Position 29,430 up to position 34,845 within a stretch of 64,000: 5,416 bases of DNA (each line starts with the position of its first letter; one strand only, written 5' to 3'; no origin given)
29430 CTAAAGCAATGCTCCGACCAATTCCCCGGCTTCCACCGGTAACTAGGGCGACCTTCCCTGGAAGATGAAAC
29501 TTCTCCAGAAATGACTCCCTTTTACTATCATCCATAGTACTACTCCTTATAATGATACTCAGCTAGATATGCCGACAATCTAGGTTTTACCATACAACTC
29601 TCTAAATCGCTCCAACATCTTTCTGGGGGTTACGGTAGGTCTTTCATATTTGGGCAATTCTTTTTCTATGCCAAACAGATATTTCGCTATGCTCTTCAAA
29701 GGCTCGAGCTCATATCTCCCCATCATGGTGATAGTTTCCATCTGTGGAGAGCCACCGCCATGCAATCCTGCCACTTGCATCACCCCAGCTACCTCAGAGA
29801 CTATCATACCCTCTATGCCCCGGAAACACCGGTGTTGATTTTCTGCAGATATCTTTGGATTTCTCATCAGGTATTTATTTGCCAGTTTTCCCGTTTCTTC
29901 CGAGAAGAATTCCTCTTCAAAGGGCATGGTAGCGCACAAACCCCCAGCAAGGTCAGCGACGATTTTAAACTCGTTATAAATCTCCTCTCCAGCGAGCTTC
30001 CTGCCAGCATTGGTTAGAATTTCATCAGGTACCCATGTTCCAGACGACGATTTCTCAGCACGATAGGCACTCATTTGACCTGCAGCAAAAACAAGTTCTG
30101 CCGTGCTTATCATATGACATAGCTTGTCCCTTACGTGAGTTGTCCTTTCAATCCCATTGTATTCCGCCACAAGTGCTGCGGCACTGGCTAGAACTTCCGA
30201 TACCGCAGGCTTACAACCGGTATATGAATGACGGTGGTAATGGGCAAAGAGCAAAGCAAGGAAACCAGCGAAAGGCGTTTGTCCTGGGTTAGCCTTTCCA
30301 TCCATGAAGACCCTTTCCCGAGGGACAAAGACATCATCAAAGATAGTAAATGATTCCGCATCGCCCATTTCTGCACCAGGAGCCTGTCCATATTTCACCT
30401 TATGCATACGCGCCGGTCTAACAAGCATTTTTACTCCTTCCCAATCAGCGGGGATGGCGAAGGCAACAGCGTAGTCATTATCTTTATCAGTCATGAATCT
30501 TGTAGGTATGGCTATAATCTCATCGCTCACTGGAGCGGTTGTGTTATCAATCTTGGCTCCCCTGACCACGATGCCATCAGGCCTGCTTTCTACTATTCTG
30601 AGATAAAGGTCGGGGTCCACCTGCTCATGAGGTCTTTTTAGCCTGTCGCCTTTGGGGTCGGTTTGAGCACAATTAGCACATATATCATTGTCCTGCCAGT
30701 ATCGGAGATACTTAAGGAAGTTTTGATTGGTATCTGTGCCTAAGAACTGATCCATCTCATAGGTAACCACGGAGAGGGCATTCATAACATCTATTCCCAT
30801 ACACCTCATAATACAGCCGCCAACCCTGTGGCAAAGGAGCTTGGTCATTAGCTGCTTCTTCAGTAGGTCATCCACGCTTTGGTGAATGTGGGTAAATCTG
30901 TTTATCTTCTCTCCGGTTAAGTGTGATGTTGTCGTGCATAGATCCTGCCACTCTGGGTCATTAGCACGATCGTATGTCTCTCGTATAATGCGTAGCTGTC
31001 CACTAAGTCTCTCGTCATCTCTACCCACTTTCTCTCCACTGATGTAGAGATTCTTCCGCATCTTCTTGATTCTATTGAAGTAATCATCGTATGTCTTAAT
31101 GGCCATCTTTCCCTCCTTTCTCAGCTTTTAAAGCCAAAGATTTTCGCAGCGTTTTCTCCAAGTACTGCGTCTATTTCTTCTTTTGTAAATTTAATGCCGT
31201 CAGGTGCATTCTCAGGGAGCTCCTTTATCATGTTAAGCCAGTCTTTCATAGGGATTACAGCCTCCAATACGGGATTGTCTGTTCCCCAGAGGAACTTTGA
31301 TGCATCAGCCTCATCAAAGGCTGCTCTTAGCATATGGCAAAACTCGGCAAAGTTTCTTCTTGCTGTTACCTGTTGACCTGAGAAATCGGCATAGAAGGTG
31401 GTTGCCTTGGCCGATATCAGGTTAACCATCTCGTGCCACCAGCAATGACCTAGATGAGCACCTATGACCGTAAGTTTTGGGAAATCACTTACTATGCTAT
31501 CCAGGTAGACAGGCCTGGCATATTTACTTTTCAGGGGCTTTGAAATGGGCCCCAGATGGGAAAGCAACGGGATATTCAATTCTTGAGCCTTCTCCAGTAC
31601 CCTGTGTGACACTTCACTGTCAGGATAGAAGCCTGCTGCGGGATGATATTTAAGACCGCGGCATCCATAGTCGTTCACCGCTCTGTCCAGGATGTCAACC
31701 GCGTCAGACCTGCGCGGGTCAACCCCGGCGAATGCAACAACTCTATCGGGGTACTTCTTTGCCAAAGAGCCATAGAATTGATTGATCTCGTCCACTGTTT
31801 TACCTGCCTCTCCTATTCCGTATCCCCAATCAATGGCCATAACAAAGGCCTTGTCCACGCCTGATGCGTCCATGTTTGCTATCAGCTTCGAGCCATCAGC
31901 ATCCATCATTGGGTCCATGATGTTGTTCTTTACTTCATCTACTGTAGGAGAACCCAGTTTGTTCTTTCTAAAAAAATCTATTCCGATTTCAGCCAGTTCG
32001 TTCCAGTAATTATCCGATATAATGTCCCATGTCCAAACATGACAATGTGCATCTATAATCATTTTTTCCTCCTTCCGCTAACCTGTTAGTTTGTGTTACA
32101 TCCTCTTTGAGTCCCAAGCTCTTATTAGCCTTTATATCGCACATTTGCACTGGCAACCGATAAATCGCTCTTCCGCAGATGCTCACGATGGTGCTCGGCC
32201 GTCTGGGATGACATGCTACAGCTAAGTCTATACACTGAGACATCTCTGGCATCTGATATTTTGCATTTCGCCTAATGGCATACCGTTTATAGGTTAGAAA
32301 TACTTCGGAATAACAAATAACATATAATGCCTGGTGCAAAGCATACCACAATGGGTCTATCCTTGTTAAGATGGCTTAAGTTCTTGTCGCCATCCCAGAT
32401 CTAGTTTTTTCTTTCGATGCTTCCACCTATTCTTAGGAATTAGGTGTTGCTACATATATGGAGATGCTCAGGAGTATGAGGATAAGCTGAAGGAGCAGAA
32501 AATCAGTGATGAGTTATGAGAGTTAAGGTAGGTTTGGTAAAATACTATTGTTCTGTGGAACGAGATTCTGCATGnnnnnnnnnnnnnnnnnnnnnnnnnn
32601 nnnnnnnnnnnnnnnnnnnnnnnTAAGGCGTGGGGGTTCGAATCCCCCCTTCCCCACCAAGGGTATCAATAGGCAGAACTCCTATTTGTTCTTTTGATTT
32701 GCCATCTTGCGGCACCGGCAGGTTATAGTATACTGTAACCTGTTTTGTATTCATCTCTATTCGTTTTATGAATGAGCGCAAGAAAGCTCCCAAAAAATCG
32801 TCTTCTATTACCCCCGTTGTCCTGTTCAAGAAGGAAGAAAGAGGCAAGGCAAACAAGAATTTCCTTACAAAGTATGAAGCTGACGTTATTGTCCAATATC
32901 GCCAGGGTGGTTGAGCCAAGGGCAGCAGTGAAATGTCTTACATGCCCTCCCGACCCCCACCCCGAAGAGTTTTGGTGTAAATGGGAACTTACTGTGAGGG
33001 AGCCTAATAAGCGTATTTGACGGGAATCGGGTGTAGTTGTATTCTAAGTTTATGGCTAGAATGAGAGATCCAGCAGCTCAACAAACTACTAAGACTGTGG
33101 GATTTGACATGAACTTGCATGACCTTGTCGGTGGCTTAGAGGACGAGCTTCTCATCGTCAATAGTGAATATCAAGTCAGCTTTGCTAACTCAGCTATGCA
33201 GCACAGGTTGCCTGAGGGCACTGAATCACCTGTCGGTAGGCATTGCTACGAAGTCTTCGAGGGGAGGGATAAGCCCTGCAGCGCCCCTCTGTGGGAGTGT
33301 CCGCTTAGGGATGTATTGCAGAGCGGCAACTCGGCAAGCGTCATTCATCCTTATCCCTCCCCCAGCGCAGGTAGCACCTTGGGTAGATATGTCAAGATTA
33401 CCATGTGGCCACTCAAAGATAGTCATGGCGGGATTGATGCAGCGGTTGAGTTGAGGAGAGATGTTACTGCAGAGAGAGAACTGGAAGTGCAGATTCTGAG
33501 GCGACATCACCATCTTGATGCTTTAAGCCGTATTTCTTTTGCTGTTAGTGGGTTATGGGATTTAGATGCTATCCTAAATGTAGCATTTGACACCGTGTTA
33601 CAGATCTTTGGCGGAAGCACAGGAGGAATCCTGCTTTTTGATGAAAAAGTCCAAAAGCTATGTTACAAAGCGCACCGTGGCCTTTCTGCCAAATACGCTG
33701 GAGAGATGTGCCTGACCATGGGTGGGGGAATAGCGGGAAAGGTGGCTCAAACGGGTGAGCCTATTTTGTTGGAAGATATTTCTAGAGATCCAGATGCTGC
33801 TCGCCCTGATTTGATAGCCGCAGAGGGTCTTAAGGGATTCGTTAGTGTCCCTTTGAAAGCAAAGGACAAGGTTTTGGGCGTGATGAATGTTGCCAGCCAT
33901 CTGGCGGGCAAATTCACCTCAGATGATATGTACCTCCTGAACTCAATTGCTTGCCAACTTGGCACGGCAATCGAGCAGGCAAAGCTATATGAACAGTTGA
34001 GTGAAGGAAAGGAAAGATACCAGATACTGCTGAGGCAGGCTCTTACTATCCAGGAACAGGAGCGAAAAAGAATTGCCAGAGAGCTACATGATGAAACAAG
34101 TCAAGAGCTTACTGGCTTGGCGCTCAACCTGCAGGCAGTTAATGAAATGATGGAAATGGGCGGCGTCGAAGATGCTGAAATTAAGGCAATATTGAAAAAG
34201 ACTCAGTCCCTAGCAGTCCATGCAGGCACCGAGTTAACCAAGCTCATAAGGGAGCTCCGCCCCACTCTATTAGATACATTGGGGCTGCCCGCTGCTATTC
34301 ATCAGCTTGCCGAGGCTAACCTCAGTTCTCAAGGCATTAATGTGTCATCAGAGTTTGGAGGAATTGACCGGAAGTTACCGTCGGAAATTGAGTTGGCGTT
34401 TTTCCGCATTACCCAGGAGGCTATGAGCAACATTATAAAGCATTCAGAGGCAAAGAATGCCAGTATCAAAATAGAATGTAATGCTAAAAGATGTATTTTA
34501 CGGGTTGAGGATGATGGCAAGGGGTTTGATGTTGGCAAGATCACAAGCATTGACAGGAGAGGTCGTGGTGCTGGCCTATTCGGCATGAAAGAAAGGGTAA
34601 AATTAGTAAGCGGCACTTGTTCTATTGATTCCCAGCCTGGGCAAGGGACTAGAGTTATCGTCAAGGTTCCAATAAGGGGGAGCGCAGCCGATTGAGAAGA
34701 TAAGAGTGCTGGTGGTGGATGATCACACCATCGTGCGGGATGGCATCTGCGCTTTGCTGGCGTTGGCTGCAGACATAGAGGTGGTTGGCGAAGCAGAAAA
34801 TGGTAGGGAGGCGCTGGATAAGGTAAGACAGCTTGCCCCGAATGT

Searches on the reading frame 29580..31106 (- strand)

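Call 47: search_protein_families(library=pfam, proteins=[window:29580-31106:-], max_evalue=0.00001)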
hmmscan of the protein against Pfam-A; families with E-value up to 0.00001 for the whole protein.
window:29580-31106:- (508 aa): 2 families
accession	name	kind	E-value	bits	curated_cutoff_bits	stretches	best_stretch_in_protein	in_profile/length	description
PF11794.13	HpaB_N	-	5.7e-87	292.2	35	1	5-268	1-270/270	4-hydroxyphenylacetate 3-hydroxylase N terminal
PF03241.18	HpaB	-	2.5e-55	187.2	25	1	284-478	5-201/202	4-hydroxyphenylacetate 3-hydroxylase C terminal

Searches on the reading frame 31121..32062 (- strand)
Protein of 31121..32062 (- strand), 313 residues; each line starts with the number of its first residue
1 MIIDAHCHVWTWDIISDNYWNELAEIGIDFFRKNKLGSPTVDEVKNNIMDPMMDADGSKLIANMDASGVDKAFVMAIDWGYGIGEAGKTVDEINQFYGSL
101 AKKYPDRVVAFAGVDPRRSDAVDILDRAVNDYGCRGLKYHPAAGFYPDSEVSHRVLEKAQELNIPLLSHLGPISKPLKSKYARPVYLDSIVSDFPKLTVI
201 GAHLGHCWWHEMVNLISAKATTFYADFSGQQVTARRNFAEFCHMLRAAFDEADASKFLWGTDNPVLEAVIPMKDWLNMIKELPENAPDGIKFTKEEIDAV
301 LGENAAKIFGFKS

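Call 47: search_protein_families(library=pfam, proteins=[window:31121-32062:-], max_evalue=0.00001)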
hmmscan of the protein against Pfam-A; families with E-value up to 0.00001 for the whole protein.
window:31121-32062:- (313 aa): 1 family
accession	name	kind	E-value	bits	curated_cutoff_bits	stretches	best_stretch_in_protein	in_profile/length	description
PF04909.20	Amidohydro_2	-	3e-36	126.1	26.4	1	3-311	1-289/289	Amidohydrolase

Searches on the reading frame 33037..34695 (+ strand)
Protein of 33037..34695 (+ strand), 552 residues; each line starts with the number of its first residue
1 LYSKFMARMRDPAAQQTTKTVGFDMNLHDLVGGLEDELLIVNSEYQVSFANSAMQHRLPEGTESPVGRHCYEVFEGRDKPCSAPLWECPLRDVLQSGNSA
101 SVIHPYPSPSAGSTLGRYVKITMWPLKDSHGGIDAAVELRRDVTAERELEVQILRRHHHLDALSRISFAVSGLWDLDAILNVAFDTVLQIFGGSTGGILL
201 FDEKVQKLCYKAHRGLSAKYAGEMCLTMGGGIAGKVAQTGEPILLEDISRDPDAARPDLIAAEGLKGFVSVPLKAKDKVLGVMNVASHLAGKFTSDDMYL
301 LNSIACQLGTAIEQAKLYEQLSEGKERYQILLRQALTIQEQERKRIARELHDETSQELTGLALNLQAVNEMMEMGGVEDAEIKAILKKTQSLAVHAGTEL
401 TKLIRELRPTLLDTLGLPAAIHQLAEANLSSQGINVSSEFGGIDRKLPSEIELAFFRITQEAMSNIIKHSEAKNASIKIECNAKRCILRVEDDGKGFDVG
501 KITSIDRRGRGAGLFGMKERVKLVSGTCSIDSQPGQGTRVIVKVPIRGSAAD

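Call 47: search_protein_families(library=pfam, proteins=[window:33037-34695:+], max_evalue=0.00001)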
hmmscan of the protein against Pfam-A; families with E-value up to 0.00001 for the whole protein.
window:33037-34695:+ (552 aa): 6 families
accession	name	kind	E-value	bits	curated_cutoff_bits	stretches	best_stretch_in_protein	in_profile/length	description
PF13185.12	GAF_2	-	8.3e-20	71.8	28.6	1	175-313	3-136/136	GAF domain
PF02518.31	HATPase_c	-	1.7e-17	64.3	26.4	1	453-546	4-109/111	Histidine kinase-, DNA gyrase B-, and HSP90-like ATPase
PF01590.32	GAF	-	9.7e-15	55.7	22.4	1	175-312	1-133/133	GAF domain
PF07730.19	HisKA_3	-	2.1e-12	47.8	24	1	342-411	1-67/68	Histidine kinase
PF08448.16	PAS_4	-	3.1e-10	40.7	23.1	1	38-148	8-110/110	PAS fold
PF13492.12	GAF_3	-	7.2e-10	39.8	27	1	175-314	1-129/129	GAF domain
